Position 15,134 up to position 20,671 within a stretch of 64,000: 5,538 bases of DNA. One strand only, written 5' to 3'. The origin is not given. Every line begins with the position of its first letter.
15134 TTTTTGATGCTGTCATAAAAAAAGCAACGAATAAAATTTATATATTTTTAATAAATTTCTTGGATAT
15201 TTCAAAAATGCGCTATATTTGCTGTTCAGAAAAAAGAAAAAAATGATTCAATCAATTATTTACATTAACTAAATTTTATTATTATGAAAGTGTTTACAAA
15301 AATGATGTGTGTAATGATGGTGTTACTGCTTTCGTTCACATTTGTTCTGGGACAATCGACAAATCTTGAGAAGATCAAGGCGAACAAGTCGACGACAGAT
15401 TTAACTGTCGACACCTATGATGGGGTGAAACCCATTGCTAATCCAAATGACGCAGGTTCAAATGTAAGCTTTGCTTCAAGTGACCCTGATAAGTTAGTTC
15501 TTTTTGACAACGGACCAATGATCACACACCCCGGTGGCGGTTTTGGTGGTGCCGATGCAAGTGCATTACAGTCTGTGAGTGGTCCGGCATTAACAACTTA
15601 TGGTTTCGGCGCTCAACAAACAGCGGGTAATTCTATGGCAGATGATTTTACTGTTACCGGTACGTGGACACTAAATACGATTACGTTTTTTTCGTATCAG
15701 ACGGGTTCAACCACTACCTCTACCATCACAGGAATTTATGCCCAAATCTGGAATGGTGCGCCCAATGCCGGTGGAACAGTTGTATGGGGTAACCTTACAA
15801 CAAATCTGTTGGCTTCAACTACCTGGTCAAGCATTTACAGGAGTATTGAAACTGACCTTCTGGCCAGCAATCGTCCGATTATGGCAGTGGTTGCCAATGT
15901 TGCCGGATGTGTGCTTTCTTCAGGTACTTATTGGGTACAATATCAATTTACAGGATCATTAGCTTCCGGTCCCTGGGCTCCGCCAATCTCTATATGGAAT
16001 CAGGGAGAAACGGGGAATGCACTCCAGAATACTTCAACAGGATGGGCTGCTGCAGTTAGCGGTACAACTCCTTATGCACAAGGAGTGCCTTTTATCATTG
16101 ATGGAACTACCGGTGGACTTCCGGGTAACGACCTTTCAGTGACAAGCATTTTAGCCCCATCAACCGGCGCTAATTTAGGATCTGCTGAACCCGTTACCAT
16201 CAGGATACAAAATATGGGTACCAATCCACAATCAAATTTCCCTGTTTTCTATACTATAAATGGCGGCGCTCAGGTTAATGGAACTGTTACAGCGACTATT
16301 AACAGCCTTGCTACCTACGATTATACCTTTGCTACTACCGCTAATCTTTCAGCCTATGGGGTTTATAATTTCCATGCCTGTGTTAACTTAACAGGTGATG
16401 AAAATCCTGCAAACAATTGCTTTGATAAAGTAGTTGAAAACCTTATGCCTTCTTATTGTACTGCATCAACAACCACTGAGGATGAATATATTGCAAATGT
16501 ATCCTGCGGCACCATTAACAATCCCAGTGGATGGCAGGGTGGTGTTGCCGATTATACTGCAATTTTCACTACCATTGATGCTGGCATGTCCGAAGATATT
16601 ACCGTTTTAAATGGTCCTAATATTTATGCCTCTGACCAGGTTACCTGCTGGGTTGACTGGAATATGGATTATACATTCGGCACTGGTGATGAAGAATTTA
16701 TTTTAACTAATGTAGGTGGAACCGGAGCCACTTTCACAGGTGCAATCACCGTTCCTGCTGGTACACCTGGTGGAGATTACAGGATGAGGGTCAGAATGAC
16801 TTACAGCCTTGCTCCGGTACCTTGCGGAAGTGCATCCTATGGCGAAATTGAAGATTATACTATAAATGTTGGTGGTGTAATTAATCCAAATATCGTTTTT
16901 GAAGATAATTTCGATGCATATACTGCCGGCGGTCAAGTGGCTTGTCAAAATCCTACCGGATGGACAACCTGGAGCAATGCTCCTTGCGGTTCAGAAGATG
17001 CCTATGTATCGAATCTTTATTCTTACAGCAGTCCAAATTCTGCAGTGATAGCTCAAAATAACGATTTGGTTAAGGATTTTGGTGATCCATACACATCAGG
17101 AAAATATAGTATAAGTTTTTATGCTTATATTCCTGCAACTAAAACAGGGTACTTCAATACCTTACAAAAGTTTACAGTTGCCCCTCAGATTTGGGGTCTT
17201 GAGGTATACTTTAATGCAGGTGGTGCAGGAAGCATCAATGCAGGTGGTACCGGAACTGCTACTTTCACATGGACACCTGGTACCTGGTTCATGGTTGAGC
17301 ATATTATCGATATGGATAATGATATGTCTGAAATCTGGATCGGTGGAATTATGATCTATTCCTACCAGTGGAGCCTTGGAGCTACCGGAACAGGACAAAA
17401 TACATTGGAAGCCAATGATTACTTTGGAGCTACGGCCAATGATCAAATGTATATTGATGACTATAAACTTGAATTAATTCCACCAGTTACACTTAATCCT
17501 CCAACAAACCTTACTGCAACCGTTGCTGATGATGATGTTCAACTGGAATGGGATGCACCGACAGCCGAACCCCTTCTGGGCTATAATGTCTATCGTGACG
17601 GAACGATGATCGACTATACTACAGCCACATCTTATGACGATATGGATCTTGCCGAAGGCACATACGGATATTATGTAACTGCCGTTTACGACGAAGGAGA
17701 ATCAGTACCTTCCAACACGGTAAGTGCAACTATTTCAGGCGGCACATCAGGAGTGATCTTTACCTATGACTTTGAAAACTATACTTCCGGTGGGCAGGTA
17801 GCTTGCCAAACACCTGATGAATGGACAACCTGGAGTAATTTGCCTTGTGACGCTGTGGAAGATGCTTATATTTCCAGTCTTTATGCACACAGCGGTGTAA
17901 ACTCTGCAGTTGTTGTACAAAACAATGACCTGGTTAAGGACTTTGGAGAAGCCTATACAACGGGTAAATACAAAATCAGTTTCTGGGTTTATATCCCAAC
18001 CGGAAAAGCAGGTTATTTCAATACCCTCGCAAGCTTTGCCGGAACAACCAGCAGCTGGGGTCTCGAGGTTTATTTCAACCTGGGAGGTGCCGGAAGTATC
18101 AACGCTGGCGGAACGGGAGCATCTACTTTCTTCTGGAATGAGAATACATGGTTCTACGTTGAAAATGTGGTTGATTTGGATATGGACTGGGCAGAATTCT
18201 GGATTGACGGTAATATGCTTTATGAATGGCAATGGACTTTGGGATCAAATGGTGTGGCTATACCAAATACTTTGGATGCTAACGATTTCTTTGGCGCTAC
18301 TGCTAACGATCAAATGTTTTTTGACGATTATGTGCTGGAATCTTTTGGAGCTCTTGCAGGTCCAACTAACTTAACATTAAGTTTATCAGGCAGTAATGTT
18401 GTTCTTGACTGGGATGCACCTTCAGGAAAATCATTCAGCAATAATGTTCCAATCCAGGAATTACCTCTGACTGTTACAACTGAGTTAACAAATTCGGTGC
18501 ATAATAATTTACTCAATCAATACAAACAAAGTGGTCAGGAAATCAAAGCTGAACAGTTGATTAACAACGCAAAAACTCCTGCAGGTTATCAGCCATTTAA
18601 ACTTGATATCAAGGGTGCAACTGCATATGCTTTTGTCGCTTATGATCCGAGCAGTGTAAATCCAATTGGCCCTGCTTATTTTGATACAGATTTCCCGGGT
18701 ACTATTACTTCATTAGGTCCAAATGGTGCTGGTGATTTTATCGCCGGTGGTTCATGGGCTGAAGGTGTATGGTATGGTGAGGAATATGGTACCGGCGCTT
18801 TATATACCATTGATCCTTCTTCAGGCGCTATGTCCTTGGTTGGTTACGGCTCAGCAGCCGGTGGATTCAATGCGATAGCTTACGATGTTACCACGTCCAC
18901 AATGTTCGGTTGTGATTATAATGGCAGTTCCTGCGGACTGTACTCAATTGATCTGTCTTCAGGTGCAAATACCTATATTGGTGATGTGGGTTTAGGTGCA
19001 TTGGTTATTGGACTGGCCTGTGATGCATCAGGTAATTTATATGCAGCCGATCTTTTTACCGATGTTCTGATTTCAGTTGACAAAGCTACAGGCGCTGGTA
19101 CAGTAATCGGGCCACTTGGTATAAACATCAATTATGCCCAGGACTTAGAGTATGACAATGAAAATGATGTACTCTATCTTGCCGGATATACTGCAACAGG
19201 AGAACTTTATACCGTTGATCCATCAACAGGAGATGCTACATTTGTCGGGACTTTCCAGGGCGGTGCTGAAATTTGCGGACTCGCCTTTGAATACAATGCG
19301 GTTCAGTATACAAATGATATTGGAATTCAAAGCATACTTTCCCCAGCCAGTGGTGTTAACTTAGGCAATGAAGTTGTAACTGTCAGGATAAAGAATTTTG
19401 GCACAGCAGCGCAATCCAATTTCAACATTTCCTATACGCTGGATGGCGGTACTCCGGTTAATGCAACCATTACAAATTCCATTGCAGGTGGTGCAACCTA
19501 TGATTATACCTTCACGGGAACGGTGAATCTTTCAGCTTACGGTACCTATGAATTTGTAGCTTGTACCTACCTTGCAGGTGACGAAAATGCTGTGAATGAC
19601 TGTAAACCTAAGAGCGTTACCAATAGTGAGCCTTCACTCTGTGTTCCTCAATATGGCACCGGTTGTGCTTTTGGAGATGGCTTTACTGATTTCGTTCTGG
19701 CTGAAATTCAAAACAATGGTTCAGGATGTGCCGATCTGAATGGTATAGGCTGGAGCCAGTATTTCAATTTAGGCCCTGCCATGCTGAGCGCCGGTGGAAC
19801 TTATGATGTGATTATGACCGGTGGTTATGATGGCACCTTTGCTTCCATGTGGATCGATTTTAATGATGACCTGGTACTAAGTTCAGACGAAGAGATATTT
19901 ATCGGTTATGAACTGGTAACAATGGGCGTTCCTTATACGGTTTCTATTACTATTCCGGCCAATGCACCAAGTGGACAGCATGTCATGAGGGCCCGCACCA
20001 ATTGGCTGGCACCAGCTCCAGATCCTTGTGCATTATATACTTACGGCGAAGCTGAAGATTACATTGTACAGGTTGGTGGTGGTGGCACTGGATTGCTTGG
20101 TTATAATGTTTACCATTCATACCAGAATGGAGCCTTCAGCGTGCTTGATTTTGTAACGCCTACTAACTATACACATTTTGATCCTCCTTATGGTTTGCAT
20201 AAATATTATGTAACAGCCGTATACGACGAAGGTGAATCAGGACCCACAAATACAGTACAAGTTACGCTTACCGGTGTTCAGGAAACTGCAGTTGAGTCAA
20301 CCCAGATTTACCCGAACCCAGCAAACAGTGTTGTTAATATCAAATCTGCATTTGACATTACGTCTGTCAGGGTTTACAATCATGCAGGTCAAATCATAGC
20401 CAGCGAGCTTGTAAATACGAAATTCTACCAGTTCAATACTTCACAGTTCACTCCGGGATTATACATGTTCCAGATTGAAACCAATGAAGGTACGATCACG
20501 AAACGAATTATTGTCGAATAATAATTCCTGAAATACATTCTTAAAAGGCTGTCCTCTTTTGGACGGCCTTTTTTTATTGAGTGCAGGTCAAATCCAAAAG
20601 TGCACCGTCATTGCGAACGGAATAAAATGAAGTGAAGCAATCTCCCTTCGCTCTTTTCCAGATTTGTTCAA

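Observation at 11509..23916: Tandem array of three giant modular T9SS cargo genes in which the middle gene is a chimera of its two neighbours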

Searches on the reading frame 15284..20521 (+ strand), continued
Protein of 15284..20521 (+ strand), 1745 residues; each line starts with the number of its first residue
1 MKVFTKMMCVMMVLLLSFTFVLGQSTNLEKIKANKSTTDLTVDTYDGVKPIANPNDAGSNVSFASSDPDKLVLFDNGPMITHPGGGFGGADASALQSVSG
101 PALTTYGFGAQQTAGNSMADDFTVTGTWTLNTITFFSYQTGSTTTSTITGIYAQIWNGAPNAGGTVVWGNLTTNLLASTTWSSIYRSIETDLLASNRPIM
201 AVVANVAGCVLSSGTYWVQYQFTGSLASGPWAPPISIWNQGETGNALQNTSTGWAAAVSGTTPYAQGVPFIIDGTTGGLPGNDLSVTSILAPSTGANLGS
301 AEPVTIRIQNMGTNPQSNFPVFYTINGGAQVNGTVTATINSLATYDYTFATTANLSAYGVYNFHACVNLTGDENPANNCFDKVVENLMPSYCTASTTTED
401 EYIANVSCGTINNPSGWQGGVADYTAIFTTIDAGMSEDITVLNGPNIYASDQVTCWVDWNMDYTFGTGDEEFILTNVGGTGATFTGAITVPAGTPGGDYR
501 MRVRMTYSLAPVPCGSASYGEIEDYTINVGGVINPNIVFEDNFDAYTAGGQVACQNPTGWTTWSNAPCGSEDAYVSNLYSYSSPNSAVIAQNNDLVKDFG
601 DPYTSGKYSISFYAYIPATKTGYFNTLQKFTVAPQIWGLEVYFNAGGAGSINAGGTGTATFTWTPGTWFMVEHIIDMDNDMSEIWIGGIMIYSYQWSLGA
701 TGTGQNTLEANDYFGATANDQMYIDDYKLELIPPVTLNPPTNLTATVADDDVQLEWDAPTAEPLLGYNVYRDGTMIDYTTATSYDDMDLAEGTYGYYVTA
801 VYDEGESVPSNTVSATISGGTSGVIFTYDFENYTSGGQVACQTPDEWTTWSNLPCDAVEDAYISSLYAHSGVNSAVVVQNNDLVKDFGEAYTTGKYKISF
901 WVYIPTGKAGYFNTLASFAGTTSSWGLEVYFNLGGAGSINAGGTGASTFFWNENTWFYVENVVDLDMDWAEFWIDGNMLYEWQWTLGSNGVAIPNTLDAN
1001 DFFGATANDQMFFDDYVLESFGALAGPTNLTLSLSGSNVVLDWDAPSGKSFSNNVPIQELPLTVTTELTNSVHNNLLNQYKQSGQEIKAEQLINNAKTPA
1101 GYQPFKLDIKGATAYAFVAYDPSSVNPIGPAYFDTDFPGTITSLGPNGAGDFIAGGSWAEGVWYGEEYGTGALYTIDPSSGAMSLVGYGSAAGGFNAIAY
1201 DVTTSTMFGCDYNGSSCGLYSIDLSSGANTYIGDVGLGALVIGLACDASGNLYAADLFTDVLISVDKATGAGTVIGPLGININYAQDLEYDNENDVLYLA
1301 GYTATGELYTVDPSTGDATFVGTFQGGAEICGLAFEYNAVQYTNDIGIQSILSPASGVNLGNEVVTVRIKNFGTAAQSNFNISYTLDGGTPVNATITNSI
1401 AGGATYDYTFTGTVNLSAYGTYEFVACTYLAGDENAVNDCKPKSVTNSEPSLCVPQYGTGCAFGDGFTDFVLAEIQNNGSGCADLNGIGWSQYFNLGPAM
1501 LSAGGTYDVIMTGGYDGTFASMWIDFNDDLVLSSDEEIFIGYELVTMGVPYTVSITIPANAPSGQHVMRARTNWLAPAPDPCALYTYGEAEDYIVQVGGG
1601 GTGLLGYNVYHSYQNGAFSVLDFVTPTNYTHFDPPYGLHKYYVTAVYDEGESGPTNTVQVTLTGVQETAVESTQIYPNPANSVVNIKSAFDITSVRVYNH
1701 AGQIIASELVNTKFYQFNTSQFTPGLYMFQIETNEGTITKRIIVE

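Call 28: find_encoding_contigs(protein=P0004, flank=10000, max_places=3)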
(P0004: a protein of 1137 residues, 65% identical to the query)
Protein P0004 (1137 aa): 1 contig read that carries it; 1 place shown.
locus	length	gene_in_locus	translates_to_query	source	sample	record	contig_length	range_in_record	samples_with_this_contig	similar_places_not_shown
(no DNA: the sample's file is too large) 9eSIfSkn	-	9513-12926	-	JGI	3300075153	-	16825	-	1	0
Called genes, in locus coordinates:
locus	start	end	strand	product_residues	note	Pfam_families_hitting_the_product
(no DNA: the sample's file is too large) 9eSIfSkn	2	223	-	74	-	?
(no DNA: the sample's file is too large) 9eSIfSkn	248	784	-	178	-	PF14060:DUF4252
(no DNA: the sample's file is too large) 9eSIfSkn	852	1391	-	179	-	PF14060:DUF4252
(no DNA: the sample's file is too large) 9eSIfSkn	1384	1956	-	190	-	-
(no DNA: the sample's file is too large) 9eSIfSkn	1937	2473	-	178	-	PF04542:Sigma70_r2, PF08281:Sigma70_r4_2, PF04545:Sigma70_r4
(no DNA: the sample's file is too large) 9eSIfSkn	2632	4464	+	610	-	PF07690:MFS_1, PF00854:PTR2, PF09925:DUF2157 (weak), PF00854:PTR2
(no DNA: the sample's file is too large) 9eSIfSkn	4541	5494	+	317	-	PF04055:Radical_SAM, PF16199:Radical_SAM_C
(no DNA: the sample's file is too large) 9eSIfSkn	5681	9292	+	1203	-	PF18370:RGI_lyase (faint), PF20009:GEVED, PF00041:fn3 (weak), PF18962:Por_Secre_tail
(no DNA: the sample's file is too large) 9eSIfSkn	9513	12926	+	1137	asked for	PF14339:DUF4394 (weak), PF07705:CARDB (weak), PF20009:GEVED, PF18962:Por_Secre_tail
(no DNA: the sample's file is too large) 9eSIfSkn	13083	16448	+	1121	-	PF00133:tRNA-synt_1, PF09334:tRNA-synt_1g (weak), PF08264:Anticodon_1, PF19302:DUF5915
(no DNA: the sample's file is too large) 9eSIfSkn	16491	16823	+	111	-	?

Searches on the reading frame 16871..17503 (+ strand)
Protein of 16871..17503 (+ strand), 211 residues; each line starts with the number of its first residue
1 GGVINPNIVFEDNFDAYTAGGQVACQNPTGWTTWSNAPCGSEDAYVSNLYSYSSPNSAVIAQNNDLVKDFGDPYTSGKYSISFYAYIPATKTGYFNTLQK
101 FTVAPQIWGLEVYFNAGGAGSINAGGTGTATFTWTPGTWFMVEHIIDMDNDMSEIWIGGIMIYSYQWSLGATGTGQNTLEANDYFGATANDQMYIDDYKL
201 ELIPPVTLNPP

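Call 27: search_protein_families(library=pfam, proteins=[window:16871-17503:+], max_evalue=1)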
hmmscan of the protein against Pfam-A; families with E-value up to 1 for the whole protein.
seq(211 aa): 1 family
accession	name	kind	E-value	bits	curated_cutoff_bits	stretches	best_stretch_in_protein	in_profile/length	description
PF17852.6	Dynein_AAA_lid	-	0.022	15.3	23.1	1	147-190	54-97/126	Dynein heavy chain AAA lid domain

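Call 82: predict_structure(alignment_id=A3)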
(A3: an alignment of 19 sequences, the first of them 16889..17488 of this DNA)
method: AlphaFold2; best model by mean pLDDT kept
length: 200 residues; sequences in the alignment: 19
mean_pLDDT: 96.8   pTM: 0.92
mean pLDDT of the five models: 96.8, 96.7, 96.8, 96.7, 96.6
residues with pLDDT >= 90: 191; 70-90: 8; 50-70: 1; < 50: 0
segments of 3 or more residues with pLDDT < 50: none
pLDDT, mean of each block of 10 residues (from residue 1): 97 98 97 97 97 98 96 98 98 92 98 97 97 99 98 98 94 98 97 92
secondary structure, 60 per line:
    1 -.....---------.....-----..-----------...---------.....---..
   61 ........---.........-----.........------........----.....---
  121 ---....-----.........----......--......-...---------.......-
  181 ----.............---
elements in order: E2-6 H17-20 E39-41 E51-55 E59-68 E72-80 E86-94 E101-108 E113-117 E124-127 E133-141 E146-151 E154-159 E173-179 E185-197

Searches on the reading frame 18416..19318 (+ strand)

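Call 27: search_protein_families(library=pfam, proteins=[window:18416-19318:+], max_evalue=1)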
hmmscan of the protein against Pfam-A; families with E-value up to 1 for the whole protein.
seq(301 aa): 3 families
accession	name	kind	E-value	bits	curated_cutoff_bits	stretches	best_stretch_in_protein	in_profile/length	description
PF14339.12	DUF4394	-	5.6e-12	45.9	29.6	2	206-290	141-230/230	Domain of unknown function (DUF4394)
PF21959.2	DUF6923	-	6.3e-07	29.9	27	1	146-294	31-184/234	Repeat of unknown function (DUF6923)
PF08450.18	SGL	-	0.1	12.6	26.3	1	110-218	96-207/246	SMP-30/Gluconolactonase/LRE-like region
